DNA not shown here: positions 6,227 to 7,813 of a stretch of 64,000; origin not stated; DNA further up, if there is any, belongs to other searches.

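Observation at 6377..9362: Family A DNA polymerase split into two translationally coupled polypeptides, with the exonuclease active site divided between them, and an N-terminal UDG-like domain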

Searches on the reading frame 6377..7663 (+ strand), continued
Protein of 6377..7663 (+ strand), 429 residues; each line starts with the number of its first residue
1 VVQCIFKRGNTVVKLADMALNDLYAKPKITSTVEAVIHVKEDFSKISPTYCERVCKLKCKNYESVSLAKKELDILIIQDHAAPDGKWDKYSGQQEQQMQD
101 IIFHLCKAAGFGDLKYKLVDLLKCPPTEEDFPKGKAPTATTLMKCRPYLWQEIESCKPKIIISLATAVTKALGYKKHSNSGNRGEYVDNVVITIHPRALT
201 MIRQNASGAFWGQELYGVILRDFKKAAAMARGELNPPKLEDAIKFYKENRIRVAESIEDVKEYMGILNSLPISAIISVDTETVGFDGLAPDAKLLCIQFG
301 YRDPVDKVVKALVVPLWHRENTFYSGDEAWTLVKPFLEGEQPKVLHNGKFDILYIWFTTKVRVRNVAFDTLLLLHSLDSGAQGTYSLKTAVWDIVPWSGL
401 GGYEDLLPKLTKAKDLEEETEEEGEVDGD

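Call 21: search_solved_structures(query=window:6377-7663:+, max_evalue=0.1, show_alignments=3)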
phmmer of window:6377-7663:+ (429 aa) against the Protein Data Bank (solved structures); distinct sequences matched with E-value up to 0.1: 30.
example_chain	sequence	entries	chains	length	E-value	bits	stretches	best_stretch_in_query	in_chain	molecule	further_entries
8iij_A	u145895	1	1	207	0.00052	22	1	134-200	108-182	Type-4 uracil-DNA glycosylase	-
8iil_A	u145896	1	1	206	0.00053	22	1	134-200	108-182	Type-4 uracil-DNA glycosylase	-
8iit_A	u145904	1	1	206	0.002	20.1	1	134-200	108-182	Type-4 uracil-DNA glycosylase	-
8iif_A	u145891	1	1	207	0.0021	20.1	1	134-200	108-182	Type-4 uracil-DNA glycosylase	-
6ajs_A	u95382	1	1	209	0.0021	20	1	134-200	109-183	Uracil DNA glycosylase superfamily protein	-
8iir_A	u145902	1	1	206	0.0021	20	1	134-200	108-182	Type-4 uracil-DNA glycosylase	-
8iig_A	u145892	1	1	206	0.0021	20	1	134-200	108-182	Type-4 uracil-DNA glycosylase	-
8iiq_A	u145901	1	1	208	0.0021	20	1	134-200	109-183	Type-4 uracil-DNA glycosylase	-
6iob_A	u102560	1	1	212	0.0022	20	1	134-200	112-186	Phage SPO1 DNA polymerase-related protein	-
8iis_A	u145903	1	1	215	0.0022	20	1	134-200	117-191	Type-4 uracil-DNA glycosylase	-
8iin_A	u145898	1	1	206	0.0027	19.7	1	135-200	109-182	Type-4 uracil-DNA glycosylase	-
8iim_A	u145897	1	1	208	0.0027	19.7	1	135-200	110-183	Type-4 uracil-DNA glycosylase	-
8iip_A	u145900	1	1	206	0.0028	19.6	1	135-200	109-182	Type-4 uracil-DNA glycosylase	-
6l5a_A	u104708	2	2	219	0.0028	19.6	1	135-200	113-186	Uracil DNA glycosylase superfamily protein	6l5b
8iio_A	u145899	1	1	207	0.0028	19.6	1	135-200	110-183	Type-4 uracil-DNA glycosylase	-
1vk2_A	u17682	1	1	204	0.0043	19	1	61-228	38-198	Uracil-DNA glycosylase TM0511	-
4zbx_A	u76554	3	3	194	0.02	16.8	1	119-227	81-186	Uracil-DNA glycosylase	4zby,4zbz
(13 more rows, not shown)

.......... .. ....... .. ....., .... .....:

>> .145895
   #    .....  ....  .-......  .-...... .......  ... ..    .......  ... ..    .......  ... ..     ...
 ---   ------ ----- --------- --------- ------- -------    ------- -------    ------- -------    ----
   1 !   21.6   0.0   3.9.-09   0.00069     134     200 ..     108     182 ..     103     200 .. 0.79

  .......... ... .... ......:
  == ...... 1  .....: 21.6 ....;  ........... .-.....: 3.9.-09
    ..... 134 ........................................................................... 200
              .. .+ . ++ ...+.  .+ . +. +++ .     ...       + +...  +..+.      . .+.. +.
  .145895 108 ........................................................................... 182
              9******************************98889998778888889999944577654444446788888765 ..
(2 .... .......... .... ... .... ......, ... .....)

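Call 22: get_annotated_region(hit=H27, flank=3500)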
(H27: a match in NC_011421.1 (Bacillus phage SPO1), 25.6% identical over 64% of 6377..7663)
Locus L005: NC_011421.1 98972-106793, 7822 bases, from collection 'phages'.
description: Bacillus phage SPO1, complete genome.
organism: Bacillus phage SPO1 (NCBI taxid 2884427)
taxonomy: Viruses; Duplodnaviria; Heunggongvirae; Uroviricota; Caudoviricetes; Herelleviridae; Spounavirinae; Okubovirus; Okubovirus SPO1
host: Bacillus subtilis; source: soil; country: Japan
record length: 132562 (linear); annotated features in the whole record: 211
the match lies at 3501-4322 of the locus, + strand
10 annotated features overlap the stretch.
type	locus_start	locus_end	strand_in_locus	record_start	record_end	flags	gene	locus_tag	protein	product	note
CDS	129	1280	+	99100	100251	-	29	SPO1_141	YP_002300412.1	thymidylate synthase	dUMP hydroxymethylase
CDS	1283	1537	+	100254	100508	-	29.3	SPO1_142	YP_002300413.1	gp29.3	-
CDS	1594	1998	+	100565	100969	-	30.2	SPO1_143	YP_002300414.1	phosphoheptose isomerase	-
CDS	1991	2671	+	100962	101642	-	30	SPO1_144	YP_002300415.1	gp30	DNA replication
CDS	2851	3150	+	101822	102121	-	tf1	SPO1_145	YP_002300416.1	DNA binding protein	transcription factor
CDS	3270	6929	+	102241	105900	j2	31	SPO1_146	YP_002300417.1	DNA polymerase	contains intron; DNA polymerase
CDS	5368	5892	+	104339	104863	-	31.2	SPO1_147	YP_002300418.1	gp31.2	putative homing endonuclease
CDS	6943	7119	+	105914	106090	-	32.1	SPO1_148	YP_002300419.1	gp32.1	-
CDS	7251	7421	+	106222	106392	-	32.2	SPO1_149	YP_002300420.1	gp32.2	-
CDS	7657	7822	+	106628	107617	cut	32.4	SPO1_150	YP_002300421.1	single strand DNA binding protein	-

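Call 30: search_protein_representatives(protein=window:6377-7663:+)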
Query: 429 residues. Proteins with E-value up to 0.001 (for the whole library): 538; up to 1e-10: 96; up to 1e-30: 37. The best 150 are listed.
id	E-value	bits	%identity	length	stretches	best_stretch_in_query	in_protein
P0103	1.0e-133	462.6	56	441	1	13-428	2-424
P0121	9.6e-121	419.9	60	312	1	121-427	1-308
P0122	6.9e-105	367.6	49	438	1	13-416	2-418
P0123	2.6e-102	359.1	48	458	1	17-414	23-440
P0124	1.7e-101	356.5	49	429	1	13-427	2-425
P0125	1.5e-100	353.3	48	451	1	12-425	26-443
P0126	1.0e-94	334.1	46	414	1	14-425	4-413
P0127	8.6e-94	331.1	47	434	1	14-422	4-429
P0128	4.5e-91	322.1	45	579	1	13-421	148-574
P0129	1.6e-85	303.8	40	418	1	13-421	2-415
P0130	3.5e-84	299.4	44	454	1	14-412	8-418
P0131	4.7e-82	292.4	44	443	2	17-337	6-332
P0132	4.6e-81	289.2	44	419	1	18-421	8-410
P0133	5.8e-81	288.8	45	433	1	13-408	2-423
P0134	3.2e-79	283.1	43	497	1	13-421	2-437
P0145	9.5e-63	228.8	39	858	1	14-418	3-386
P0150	1.2e-52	195.5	38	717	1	14-417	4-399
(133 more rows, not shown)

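Call 34: find_related_loci(query=A1, collection=viral_contigs, flank=10000)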
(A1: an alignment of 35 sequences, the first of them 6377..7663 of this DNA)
Query A1 (429 aa) in viral_contigs; peptide patterns used: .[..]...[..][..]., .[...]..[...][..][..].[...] (x = any residue, [..] = any of these).
599 stretches matched a pattern (row limit reached: there are more); 25 encode a relative of the query (tblastn E <= 1e-3); 24 distinct loci.
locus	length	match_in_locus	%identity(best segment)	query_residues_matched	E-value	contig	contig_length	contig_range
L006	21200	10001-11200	64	13-412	2e-175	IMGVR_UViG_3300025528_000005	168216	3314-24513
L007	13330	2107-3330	53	12-414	7e-137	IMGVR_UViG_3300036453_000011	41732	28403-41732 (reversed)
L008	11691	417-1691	50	12-429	2e-124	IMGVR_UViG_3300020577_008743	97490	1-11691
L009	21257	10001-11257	50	10-419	2e-129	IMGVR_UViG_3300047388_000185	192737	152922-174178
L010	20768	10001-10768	24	132-407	2e-14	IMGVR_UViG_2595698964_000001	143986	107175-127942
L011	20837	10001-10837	25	120-407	4e-14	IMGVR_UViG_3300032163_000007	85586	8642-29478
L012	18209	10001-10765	26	101-379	2e-12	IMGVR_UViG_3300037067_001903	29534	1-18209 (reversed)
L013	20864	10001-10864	25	98-388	4e-11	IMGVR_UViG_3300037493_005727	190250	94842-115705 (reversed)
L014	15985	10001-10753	25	101-379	6e-11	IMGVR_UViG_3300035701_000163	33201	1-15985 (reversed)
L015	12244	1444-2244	27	101-389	5e-10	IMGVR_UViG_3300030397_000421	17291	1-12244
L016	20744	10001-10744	27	118-392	1e-9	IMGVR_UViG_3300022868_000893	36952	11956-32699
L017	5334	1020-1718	24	132-389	9e-9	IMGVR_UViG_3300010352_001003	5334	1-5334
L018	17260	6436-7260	24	120-392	4e-8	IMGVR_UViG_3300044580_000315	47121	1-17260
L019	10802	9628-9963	33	275-391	5e-6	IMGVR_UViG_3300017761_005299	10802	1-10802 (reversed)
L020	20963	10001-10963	23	104-427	2e-6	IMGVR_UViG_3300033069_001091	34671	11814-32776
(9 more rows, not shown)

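Call 39: search_solved_structures(query=A2, max_evalue=0.001, show_alignments=4)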
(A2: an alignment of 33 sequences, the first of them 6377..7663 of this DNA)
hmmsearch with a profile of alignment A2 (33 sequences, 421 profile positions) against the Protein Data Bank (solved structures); distinct sequences matched with E-value up to 0.001: 35.
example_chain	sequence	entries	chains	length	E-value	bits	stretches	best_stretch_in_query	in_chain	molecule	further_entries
4zbx_A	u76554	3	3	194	2.3e-11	46.5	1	63-224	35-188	Uracil-DNA glycosylase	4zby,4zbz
1vk2_A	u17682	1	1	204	1.9e-10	43.4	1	53-225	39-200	Uracil-DNA glycosylase TM0511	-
1l9g_A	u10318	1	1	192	2e-10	43.4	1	79-225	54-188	Conserved hypothetical protein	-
1dpi_A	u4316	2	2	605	2.3e-10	43.1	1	258-378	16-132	DNA POLYMERASE I KLENOW FRAGMENT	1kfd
1d9d_A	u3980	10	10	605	2.3e-10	43.1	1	258-378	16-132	DNA POLYMERASE I | PROTEIN (DNA POLYMERASE I KLENOW FRAGMENT (E.C.2.7.7.7)) | PROTEIN (DNA POLYMERASE I-KLENOW FRAGMENT (E.C.2.7.7.7))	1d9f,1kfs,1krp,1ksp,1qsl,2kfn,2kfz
8oo6_A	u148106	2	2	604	2.3e-10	43.1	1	259-378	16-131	DNA polymerase I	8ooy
1kln_A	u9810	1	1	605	9.2e-09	37.9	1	258-378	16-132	PROTEIN (DNA POLYMERASE I KLENOW FRAGMENT (E.C.2.7.7.7))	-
8iin_A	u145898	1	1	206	1.9e-07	33.5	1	110-194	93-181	Type-4 uracil-DNA glycosylase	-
8iim_A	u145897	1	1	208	2e-07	33.5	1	110-194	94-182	Type-4 uracil-DNA glycosylase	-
8iip_A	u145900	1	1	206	2.1e-07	33.4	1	110-194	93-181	Type-4 uracil-DNA glycosylase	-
8iio_A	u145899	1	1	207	2.2e-07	33.4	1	110-194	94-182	Type-4 uracil-DNA glycosylase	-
8iil_A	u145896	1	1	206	2.2e-07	33.3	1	111-194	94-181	Type-4 uracil-DNA glycosylase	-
8iij_A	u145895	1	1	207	2.3e-07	33.3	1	111-194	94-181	Type-4 uracil-DNA glycosylase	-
6ioc_A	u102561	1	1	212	2.3e-07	33.3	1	110-194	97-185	Phage SPO1 DNA polymerase-related protein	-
1d8y_A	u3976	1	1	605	2.4e-07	33.2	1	259-378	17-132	DNA POLYMERASE I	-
1ui0_A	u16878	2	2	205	1e-06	31.1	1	66-194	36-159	Uracil-DNA Glycosylase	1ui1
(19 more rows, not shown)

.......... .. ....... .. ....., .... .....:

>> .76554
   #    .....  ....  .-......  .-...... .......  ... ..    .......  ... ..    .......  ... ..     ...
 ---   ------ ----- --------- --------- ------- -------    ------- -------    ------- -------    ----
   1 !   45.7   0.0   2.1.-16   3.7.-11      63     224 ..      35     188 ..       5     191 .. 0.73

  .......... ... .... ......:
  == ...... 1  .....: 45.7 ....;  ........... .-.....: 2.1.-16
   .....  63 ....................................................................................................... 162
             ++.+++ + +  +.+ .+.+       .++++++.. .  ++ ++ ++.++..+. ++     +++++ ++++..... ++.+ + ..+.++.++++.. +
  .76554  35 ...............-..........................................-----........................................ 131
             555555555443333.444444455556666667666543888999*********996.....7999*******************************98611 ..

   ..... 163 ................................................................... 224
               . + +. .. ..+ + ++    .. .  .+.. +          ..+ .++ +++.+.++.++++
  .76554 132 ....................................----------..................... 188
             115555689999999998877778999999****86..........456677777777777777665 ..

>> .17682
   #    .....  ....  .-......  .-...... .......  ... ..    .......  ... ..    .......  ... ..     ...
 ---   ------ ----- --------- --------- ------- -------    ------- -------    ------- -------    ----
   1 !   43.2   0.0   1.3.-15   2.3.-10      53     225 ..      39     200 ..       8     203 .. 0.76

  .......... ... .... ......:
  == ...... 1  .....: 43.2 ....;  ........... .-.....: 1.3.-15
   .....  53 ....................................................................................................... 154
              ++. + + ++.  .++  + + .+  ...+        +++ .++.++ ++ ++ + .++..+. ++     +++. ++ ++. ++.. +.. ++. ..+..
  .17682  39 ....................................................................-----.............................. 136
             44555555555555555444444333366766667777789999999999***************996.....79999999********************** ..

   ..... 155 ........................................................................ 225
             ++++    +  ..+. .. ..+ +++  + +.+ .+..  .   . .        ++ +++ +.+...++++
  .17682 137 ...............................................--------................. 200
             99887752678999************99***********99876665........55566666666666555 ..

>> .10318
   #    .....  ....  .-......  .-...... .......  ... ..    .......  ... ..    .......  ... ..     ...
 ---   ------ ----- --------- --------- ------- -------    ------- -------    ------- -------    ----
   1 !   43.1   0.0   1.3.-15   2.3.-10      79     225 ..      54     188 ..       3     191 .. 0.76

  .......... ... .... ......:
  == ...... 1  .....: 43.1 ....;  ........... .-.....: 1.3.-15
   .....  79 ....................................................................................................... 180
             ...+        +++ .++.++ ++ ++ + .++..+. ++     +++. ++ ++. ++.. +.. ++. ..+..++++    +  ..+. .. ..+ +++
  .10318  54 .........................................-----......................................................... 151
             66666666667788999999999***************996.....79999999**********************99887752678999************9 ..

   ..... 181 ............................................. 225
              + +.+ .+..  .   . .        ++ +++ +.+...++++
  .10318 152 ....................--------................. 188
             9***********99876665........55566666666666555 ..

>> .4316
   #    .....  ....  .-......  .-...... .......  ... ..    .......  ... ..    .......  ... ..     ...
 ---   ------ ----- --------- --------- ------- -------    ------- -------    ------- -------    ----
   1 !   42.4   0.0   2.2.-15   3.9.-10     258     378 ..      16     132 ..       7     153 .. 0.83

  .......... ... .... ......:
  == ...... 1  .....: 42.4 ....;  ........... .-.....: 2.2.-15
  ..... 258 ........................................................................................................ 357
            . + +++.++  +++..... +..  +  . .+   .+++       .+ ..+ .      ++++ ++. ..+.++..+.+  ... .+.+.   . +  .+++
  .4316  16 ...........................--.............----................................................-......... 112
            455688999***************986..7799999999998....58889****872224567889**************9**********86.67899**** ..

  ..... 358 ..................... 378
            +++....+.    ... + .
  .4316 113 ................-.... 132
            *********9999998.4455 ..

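Call 40: find_related_loci(query=A2, collection=metagenome_contigs, flank=10000)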
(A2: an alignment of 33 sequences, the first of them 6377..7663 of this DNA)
Query A2 (429 aa) in metagenome_contigs; peptide patterns used: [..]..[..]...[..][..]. (x = any residue, [..] = any of these).
103 stretches matched a pattern; 45 encode a relative of the query (tblastn E <= 1e-3); 45 distinct loci.
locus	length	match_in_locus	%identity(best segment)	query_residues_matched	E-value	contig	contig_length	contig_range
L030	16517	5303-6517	76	7-412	0e+0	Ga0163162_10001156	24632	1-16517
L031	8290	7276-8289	75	5-343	3e-176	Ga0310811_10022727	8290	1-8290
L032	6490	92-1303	58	18-421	3e-159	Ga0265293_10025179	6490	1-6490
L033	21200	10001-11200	64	13-412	3e-175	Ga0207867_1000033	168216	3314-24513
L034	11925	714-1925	52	11-412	2e-130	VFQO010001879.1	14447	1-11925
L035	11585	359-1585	56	17-414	5e-128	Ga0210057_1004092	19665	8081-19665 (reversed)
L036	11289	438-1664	56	17-414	5e-128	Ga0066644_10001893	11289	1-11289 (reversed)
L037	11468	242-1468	56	17-414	5e-128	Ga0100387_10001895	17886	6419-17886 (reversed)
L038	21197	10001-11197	52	10-410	6e-128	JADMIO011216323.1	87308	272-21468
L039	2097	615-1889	50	12-429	6e-128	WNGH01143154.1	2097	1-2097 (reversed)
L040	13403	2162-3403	50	11-418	8e-119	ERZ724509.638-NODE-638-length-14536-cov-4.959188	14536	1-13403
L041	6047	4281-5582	48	5-425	1e-116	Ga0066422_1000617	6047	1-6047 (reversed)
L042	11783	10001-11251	48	8-418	4e-115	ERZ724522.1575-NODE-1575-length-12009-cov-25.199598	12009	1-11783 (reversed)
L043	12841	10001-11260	48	13-423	2e-113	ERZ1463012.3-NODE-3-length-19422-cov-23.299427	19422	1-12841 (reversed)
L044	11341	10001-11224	48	12-414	2e-111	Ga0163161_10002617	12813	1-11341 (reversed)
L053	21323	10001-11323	41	7-427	1e-92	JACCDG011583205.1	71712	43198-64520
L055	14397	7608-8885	40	2-414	1e-89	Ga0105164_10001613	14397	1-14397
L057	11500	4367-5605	42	2-407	3e-88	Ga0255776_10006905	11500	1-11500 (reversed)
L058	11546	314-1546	56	6-414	6e-144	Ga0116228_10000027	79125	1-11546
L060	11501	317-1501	38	18-405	4e-76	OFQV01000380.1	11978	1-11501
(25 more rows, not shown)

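Call 46: search_protein_families(library=pfam, proteins=[L040:3351-3935:+, L002:6184-6741:+, L057:5623-6123:+, L053:11268-12182:+, L058:1587-2030:+, L060:1652-2164:+, L055:8893-9519:+, L034:1933-2262:+, L001:6247-6972:+], max_evalue=0.01)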
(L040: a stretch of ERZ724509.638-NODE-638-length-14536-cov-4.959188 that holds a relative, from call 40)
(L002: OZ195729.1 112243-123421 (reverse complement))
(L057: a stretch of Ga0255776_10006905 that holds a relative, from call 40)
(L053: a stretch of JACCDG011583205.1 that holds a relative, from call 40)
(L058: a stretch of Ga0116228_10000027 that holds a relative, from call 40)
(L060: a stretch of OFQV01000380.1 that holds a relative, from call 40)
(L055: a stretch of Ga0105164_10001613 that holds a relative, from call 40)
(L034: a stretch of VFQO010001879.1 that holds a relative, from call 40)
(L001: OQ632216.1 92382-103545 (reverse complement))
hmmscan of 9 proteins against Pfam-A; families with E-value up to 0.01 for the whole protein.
L040:3351-3935:+ (195 aa): 0 families

L002:6184-6741:+ (186 aa): 0 families

L057:5623-6123:+ (167 aa): 0 families

L053:11268-12182:+ (305 aa): 2 families
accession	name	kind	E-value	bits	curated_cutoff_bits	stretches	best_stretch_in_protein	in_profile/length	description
PF02272.25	DHHA1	-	1.3e-06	29.2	25.9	1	226-304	18-94/102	DHHA1 domain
PF01368.27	DHH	-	5.3e-05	23.9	28.1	1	26-128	2-102/125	DHH family, N-terminal domain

L058:1587-2030:+ (148 aa): 0 families

L060:1652-2164:+ (171 aa): 0 families

L055:8893-9519:+ (209 aa): 0 families

L034:1933-2262:+ (110 aa): 0 families

L001:6247-6972:+ (242 aa): 0 families
